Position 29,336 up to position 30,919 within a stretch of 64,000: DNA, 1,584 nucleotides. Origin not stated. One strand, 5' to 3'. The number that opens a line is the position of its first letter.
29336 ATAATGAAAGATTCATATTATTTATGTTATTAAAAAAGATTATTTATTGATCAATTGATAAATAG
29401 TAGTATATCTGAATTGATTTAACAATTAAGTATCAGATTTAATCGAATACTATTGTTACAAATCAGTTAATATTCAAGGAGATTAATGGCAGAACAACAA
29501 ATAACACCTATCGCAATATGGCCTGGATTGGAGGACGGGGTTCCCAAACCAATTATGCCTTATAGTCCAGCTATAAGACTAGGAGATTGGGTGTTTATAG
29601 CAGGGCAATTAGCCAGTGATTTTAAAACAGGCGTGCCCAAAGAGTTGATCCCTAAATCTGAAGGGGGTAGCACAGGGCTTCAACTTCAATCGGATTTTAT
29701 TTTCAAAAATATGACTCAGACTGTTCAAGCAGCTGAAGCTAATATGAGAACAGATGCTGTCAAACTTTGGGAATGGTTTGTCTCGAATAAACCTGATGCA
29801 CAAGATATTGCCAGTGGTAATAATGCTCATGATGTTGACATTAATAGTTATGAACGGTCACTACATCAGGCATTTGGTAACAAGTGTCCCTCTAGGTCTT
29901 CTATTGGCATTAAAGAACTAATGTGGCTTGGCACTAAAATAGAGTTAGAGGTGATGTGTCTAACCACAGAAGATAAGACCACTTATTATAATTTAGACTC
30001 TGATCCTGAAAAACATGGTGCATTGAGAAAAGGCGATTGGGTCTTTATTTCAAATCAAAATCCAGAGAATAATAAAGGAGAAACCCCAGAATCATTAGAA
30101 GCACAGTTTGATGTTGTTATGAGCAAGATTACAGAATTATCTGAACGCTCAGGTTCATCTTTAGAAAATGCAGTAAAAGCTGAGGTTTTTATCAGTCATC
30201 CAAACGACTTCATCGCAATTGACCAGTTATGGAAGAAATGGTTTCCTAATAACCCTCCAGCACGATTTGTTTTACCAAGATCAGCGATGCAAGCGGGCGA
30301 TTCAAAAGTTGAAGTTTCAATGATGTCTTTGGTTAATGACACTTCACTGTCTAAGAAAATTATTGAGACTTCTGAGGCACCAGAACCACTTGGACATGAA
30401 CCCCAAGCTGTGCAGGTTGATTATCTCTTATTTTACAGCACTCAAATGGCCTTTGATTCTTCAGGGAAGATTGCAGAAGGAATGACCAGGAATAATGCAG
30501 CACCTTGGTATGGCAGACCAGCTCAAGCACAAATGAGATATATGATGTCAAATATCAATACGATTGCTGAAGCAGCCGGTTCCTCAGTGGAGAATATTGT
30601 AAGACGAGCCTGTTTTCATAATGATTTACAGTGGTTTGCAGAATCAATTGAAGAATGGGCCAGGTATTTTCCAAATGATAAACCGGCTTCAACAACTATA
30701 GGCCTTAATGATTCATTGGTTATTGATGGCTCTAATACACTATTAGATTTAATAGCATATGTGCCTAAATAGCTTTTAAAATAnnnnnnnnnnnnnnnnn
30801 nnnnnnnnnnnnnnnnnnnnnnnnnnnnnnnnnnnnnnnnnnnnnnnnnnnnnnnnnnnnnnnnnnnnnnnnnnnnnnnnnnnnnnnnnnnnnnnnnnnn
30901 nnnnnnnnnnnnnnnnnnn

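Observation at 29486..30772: Single-chain triple RidA/YjgF protein, a possible covalent pseudo-trimer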

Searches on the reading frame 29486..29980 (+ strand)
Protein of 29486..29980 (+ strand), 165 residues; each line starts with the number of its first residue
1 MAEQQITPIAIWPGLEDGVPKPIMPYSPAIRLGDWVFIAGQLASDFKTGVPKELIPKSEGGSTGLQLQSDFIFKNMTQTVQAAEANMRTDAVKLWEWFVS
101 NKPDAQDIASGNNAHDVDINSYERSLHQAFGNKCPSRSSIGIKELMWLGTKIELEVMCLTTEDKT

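Call 5: search_protein_families(library=pfam, proteins=[window:29486-29980:+], max_evalue=1)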
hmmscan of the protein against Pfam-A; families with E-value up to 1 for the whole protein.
seq(165 aa): 2 families
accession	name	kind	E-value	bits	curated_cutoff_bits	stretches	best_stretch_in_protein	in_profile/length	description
PF01042.26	Ribonuc_L-PSP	-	1.5e-09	38.4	27.3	1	20-157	5-118/121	Endoribonuclease L-PSP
PF24993.1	GNC1_N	-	0.29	11.4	26.3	1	72-108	80-116/134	Stalled ribosome sensor GCN1 N-terminal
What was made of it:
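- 29486..29974 (+): Domain D1 (aa 1-163). A Rid domain with about 30 aa of insertions. It keeps Y26, G40 and E153 (equivalents of Tyr17, Gly31 and Glu120). The Arg105-equivalent position is R137 here but Ser in most of the family. Pfam 38.4 bits when scanned alone (call 5).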

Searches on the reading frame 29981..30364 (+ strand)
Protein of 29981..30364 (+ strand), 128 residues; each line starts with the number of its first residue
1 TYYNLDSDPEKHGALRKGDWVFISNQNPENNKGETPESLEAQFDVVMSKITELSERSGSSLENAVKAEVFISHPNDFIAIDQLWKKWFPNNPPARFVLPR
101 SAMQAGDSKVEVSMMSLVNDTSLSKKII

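Call 5: search_protein_families(library=pfam, proteins=[window:29981-30364:+], max_evalue=1)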
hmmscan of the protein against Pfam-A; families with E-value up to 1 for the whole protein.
seq(128 aa): 1 family
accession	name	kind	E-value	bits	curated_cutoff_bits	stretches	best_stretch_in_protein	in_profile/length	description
PF01042.26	Ribonuc_L-PSP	-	4.9e-14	52.8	27.3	1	14-115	14-118/121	Endoribonuclease L-PSP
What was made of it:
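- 29975..30346 (+): Domain D2 (aa 164-287). The most RidA-like domain. It carries the invariant P258-A259-R260 motif, plus D246 (Asn88 equivalent) and E276 (Glu120 equivalent). Pfam 52.8 bits (call 5).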

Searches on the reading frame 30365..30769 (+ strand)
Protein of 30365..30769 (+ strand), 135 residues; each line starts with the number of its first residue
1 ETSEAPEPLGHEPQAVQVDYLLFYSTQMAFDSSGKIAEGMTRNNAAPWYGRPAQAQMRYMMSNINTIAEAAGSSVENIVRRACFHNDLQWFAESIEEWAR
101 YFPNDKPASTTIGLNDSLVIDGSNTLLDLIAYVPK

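Call 5: search_protein_families(library=pfam, proteins=[window:30365-30769:+], max_evalue=1)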
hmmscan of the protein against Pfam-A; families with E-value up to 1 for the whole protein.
seq(135 aa): 1 family
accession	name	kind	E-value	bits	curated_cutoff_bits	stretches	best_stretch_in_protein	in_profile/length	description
PF01042.26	Ribonuc_L-PSP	-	3.9e-13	49.9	27.3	1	3-113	2-103/121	Endoribonuclease L-PSP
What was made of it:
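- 30347..30769 (+): Domain D3 (aa 288-428). The most conserved domain, with 34 invariant residues. Arg105 is replaced by S402 and Tyr17 by E305. A D3-specific insert carries invariant R335 and Y342. Pfam 49.9 bits (call 5).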
